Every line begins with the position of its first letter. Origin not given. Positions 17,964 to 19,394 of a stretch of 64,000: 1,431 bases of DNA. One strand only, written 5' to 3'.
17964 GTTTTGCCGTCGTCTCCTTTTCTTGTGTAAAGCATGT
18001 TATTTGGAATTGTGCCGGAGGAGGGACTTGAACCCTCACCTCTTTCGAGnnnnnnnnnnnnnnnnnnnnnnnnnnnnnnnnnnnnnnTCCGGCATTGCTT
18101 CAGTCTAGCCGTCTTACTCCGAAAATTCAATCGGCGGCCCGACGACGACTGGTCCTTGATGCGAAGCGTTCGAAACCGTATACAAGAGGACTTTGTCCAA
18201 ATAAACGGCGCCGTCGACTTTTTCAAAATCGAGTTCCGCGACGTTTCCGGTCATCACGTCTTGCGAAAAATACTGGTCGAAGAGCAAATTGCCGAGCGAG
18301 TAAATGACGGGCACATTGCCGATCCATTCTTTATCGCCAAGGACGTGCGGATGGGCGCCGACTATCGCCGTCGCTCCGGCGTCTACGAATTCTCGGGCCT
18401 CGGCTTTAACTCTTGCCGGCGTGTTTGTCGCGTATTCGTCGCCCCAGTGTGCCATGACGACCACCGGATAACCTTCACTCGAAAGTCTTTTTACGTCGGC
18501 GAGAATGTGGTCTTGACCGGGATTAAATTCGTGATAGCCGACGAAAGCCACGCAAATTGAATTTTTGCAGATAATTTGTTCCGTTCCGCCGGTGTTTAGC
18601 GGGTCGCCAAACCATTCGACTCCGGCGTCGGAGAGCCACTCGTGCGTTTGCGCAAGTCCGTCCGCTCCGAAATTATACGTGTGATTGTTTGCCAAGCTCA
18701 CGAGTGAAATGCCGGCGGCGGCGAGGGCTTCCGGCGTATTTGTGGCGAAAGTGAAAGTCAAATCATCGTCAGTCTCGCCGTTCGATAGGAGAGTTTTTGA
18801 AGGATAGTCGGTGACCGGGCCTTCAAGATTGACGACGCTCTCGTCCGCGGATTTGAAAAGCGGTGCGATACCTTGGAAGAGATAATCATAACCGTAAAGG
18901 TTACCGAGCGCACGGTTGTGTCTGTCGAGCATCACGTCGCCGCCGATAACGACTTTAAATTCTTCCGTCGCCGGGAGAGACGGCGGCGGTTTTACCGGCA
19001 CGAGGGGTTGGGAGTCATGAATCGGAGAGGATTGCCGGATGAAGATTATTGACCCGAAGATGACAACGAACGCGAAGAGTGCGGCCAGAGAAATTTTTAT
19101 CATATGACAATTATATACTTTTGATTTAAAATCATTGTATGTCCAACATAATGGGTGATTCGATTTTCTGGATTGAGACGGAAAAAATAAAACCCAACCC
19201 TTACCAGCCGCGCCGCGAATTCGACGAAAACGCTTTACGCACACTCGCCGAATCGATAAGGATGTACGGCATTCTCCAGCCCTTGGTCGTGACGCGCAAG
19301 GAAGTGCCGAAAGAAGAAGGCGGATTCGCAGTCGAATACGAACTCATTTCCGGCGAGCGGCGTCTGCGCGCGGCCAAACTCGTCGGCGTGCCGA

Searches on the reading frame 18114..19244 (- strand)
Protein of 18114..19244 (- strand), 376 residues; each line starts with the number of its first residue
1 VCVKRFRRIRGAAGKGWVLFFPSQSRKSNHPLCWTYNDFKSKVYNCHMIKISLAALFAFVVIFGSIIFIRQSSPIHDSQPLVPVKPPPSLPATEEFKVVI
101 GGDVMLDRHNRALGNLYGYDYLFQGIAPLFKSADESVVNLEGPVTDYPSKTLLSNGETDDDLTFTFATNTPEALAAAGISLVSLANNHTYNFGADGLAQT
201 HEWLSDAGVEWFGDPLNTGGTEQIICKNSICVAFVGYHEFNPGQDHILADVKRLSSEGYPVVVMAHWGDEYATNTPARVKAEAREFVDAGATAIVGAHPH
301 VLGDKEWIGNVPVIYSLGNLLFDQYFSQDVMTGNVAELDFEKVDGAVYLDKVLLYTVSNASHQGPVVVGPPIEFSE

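Call 28: search_protein_families(library=pfam, proteins=[window:18114-19244:-], max_evalue=0.001)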
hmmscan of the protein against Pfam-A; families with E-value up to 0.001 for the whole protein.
window:18114-19244:- (376 aa): 1 family
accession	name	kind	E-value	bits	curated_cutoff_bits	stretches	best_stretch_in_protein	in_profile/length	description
PF09587.15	PGA_cap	-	6.3e-48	163.9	27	1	98-324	2-255/255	Bacterial capsule synthesis protein PGA_cap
